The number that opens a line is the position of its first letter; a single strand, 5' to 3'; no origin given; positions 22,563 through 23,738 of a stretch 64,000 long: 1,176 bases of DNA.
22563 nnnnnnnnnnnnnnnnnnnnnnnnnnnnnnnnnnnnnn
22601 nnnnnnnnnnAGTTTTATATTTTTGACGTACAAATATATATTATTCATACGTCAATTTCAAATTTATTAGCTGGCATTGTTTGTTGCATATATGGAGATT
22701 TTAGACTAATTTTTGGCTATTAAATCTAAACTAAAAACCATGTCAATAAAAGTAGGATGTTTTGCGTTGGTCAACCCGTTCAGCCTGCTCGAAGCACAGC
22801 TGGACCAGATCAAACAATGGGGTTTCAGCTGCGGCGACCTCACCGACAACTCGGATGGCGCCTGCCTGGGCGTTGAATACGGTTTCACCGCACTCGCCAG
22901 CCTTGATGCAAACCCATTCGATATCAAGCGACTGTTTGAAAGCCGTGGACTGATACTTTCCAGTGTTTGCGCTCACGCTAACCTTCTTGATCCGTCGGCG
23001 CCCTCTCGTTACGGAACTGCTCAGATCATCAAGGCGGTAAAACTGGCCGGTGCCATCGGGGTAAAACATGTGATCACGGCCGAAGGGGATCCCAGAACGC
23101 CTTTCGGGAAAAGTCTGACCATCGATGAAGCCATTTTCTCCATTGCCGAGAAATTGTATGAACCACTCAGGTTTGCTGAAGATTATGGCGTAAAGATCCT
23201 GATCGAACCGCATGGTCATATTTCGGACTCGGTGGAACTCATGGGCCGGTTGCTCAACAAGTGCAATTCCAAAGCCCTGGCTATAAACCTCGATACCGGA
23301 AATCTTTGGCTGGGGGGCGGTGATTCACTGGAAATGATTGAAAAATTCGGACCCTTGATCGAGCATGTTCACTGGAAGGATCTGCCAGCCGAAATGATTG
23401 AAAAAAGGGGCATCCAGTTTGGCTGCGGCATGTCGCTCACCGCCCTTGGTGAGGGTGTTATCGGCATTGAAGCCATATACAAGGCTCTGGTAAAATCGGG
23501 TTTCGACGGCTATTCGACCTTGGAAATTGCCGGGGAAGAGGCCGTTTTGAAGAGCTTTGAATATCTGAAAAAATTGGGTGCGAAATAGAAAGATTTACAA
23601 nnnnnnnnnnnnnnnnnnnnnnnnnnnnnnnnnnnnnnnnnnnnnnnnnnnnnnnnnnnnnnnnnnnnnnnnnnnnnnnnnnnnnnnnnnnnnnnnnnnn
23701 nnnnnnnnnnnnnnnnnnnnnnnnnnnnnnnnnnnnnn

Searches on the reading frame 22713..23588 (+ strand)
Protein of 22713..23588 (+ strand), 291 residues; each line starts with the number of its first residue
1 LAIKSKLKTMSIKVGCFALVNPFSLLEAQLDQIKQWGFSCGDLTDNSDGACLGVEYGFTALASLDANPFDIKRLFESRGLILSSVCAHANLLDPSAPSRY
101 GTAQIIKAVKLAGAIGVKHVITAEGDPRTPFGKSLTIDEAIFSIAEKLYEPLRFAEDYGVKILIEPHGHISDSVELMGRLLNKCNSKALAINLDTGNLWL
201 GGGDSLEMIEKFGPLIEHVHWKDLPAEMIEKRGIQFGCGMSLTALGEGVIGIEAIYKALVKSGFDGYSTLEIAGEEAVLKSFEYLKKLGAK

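Call 20: search_protein_families(library=pfam, proteins=[window:22713-23588:+], max_evalue=0.001)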
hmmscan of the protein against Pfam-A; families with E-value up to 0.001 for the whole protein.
window:22713-23588:+ (291 aa): 1 family
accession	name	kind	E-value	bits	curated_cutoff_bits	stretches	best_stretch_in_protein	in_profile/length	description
PF01261.30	AP_endonuc_2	-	3.1e-30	106.1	31.1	1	49-288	20-249/249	Xylose isomerase-like TIM barrel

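Call 24: search_solved_structures(query=window:22713-23588:+, max_evalue=0.01, show_alignments=1)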
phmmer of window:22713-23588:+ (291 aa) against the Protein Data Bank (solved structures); distinct sequences matched with E-value up to 0.01: 6.
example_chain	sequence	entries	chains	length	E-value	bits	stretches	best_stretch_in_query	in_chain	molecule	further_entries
8z1i_A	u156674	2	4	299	8.9e-07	31.8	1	69-275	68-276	Art22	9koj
3cny_A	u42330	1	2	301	7e-06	28.9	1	142-273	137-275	Inositol catabolism protein IolE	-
3tva_A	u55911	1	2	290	1.6e-05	27.7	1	159-271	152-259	Xylose isomerase domain protein TIM barrel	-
3dx5_A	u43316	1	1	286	2.1e-05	27.4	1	158-276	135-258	uncharacterized protein AsbF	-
3wqo_A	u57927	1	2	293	0.00032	23.5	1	68-287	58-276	Uncharacterized protein MJ1311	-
9zmu_A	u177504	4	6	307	0.0017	21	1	70-289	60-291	Iole protein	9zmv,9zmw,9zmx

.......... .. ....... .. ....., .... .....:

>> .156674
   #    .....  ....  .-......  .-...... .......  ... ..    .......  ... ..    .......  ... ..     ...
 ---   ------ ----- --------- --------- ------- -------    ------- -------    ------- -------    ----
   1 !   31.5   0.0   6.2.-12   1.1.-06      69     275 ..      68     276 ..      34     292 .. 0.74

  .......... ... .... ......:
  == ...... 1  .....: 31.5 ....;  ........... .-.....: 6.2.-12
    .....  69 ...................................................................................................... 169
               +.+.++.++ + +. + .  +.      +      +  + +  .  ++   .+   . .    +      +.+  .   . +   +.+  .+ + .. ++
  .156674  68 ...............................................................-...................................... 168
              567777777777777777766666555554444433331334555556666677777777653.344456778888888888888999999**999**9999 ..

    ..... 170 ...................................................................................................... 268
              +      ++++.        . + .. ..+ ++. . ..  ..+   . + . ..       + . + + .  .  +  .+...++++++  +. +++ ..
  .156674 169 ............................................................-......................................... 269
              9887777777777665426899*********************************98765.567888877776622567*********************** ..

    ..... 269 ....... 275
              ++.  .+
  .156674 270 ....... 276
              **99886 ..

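Call 74: search_protein_families(library=ncbifam, proteins=[window:22713-23588:+], max_evalue=0.001)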
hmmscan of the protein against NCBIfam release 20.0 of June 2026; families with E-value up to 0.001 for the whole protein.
window:22713-23588:+ (291 aa): 2 families
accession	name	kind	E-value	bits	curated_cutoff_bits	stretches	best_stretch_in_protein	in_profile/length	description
TIGR04379.1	myo_inos_iolE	equivalog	1.5e-14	54.3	290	1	68-286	50-280/290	myo-inosose-2 dehydratase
NF041277.1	coba_remo_CbiR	equivalog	1.8e-05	24.4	105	1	186-286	159-248/249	cobamide remodeling phosphodiesterase CbiR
